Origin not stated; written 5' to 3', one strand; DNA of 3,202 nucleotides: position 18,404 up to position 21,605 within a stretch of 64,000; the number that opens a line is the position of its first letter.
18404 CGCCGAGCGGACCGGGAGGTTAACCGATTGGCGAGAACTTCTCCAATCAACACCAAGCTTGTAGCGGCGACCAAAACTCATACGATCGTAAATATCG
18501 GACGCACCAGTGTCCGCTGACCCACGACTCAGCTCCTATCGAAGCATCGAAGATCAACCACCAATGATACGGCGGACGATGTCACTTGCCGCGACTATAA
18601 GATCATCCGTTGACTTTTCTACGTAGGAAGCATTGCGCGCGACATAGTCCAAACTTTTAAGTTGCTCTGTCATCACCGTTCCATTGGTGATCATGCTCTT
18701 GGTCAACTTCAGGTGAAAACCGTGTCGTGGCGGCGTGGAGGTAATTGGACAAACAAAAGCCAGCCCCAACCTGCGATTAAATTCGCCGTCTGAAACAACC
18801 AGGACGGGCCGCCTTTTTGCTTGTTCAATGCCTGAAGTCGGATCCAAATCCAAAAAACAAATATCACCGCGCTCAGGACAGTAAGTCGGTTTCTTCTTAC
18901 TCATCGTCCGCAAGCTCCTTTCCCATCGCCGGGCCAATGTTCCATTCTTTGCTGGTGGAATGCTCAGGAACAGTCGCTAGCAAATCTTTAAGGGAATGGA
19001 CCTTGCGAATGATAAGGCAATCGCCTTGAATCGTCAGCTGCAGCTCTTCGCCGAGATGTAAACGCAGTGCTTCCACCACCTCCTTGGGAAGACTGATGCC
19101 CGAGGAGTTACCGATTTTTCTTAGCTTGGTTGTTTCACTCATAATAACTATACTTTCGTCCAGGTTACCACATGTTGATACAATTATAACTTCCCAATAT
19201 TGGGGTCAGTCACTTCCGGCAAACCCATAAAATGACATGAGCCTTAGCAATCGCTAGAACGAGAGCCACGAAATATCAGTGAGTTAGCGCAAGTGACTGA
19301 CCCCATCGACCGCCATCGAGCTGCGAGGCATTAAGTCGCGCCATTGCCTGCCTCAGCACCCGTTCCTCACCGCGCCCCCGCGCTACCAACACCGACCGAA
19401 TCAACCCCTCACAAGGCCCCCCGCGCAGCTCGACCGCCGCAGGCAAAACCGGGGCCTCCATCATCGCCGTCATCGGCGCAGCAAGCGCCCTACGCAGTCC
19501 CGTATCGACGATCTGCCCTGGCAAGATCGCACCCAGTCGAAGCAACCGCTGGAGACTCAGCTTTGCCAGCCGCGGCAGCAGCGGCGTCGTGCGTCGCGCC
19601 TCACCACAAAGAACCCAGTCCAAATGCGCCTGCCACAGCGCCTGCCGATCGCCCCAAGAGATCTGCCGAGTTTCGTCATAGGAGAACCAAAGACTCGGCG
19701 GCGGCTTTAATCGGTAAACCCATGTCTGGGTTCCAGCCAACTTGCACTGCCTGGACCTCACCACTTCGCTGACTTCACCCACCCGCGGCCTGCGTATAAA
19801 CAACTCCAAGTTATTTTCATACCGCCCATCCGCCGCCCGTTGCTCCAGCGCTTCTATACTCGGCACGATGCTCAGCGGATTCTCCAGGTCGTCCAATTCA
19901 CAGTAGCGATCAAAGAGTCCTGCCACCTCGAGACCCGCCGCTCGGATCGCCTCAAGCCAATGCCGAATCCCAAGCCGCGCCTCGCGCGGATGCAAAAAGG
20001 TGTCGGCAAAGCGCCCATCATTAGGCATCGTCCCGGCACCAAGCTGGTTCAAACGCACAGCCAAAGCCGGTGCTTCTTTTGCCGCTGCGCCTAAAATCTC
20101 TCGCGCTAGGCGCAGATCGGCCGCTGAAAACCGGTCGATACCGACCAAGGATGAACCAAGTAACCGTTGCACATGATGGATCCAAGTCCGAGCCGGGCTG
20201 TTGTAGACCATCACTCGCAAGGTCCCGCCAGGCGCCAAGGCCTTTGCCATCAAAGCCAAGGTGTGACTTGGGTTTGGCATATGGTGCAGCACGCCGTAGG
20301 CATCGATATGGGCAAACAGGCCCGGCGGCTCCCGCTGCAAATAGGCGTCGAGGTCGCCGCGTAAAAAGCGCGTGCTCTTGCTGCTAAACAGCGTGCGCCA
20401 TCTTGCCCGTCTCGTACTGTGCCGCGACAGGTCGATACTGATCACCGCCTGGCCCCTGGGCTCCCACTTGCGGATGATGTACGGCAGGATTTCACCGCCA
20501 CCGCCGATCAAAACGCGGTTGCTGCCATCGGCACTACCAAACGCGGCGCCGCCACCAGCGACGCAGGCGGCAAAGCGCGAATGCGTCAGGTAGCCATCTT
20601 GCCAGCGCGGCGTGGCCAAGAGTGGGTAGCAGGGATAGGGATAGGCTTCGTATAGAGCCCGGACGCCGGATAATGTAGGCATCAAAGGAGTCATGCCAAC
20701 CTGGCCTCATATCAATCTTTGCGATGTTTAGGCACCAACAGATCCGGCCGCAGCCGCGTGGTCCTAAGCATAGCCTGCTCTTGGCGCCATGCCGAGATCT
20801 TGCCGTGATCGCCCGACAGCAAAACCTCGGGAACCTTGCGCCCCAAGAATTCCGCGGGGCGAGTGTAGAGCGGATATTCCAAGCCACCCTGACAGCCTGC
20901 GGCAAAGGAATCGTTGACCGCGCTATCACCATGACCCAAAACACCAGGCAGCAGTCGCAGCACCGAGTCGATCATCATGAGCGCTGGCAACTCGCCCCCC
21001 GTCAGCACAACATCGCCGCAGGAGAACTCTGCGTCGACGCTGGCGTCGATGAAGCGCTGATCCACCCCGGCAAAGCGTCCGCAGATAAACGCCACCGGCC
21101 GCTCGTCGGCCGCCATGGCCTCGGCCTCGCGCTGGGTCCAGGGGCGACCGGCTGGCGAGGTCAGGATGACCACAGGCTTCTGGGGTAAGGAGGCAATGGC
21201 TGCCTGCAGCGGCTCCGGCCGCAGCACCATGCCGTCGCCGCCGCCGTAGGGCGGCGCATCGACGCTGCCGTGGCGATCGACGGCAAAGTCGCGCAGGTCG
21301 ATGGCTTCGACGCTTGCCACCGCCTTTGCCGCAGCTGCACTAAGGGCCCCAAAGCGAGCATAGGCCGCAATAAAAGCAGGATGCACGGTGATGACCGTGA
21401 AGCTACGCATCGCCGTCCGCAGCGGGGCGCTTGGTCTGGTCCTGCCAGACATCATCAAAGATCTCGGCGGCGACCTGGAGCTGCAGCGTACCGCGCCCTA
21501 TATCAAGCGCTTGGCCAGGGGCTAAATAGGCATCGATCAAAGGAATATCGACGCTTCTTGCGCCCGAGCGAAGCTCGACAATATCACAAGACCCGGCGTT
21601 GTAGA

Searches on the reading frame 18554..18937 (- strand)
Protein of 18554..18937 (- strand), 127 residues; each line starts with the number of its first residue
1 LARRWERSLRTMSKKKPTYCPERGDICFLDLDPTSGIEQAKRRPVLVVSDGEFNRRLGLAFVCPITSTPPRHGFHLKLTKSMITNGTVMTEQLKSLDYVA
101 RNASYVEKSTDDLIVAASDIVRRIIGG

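Call 22: search_protein_families(library=pfam, proteins=[window:18554-18937:-], max_evalue=0.01)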
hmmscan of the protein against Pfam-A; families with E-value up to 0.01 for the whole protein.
window:18554-18937:- (127 aa): 1 family
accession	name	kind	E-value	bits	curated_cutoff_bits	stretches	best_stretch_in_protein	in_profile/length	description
PF02452.23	PemK_toxin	-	7e-21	74.9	23.1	1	22-122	1-106/109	PemK-like, MazF-like toxin of type II toxin-antitoxin system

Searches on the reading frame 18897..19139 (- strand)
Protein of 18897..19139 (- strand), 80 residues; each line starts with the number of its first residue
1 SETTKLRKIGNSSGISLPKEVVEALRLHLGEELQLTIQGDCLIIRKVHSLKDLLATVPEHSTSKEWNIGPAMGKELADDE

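Call 22: search_protein_families(library=pfam, proteins=[window:18897-19139:-], max_evalue=0.01)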
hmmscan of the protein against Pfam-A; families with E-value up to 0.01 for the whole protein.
window:18897-19139:- (80 aa): 1 family
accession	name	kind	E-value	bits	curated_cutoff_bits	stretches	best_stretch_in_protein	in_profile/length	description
PF04014.23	MazE_antitoxin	-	5.3e-09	36.3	24.7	1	7-49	2-45/48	Antidote-toxin recognition MazE, bacterial antitoxin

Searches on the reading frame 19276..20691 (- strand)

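Call 22: search_protein_families(library=pfam, proteins=[window:19276-20691:-], max_evalue=0.01)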
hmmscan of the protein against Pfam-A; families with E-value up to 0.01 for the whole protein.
window:19276-20691:- (471 aa): 5 families
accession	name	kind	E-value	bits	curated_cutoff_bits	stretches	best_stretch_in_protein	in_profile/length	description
PF13489.12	Methyltransf_23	-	4e-09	36.9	27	1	62-175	29-133/164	Methyltransferase domain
PF08242.18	Methyltransf_12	-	4.8e-07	30.9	30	1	63-158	4-98/98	Methyltransferase domain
PF13649.12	Methyltransf_25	-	1.6e-05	25.9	27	1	64-156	7-97/97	Methyltransferase domain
PF08241.18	Methyltransf_11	-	7.2e-05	23.8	21.2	1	74-158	12-93/95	Methyltransferase domain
PF13847.12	Methyltransf_31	-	0.0039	17.3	27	1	64-164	13-113/145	Methyltransferase domain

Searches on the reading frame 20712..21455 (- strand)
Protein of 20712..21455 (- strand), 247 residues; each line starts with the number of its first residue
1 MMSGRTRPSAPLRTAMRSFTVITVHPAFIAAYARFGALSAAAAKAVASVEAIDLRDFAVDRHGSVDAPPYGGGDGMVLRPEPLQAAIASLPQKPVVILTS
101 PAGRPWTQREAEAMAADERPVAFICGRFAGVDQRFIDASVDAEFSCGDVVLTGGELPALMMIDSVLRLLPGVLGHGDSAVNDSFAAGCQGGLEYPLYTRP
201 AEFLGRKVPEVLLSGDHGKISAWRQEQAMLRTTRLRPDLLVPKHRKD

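Call 80: search_protein_families(library=pfam, proteins=[window:20712-21455:-], max_evalue=0.001)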
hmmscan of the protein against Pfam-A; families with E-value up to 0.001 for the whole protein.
window:20712-21455:- (247 aa): 1 family
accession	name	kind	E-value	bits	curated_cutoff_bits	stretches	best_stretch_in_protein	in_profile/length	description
PF01746.26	tRNA_m1G_MT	-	2.4e-48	164.9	27.3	1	41-237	4-195/195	tRNA (Guanine-1)-methyltransferase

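Call 92: list_cluster_members(proteins=[window:20712-21455:-, window:5619-7622:-, window:4077-5384:-, window:13138-13482:-, window:12814-13209:+, P0055, P0105, P0117, P0131])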
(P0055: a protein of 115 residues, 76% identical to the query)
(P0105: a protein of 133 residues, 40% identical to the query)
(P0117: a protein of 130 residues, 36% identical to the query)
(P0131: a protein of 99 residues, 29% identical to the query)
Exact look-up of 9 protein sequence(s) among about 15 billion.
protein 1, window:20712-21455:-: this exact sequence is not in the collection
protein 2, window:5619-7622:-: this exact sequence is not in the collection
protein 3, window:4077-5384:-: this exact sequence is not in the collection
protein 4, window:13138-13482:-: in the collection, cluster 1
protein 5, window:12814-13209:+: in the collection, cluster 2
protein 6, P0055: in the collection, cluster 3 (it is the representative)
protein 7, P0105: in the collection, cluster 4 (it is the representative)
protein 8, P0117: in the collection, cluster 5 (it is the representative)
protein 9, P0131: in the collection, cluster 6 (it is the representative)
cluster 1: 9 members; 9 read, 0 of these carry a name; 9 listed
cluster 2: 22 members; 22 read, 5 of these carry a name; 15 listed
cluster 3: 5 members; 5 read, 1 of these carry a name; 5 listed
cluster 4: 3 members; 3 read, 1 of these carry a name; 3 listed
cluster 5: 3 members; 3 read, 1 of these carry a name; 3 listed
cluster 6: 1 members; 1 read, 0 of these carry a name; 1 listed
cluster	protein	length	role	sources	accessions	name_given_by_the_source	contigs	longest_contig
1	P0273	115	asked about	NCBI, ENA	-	-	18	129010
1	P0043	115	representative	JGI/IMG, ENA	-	-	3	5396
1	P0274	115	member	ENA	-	-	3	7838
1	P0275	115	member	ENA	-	-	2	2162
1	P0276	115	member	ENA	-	-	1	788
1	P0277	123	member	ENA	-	-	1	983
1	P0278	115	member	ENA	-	-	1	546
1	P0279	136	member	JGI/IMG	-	-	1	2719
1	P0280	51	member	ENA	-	-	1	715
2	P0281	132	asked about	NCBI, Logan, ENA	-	-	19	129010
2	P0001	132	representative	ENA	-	-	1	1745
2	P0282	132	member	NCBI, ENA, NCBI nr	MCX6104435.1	MAG: hypothetical protein NTY08_01205 [Proteobacteria bacterium] | hypothetical protein [Pseudomonadota bacterium]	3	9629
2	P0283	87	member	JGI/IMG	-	hypothetical protein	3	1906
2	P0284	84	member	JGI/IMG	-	hypothetical protein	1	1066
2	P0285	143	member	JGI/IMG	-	hypothetical protein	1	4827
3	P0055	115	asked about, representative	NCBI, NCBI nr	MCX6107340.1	MAG: hypothetical protein NTY08_16055 [Proteobacteria bacterium] | hypothetical protein [Pseudomonadota bacterium]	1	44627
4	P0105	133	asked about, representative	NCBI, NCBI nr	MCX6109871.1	MAG: hypothetical protein NTZ90_09760 [Proteobacteria bacterium] | hypothetical protein [Pseudomonadota bacterium]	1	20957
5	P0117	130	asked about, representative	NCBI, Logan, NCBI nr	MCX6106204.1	MAG: hypothetical protein NTY08_10285 [Proteobacteria bacterium] | hypothetical protein [Pseudomonadota bacterium]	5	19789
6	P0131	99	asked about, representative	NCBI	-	-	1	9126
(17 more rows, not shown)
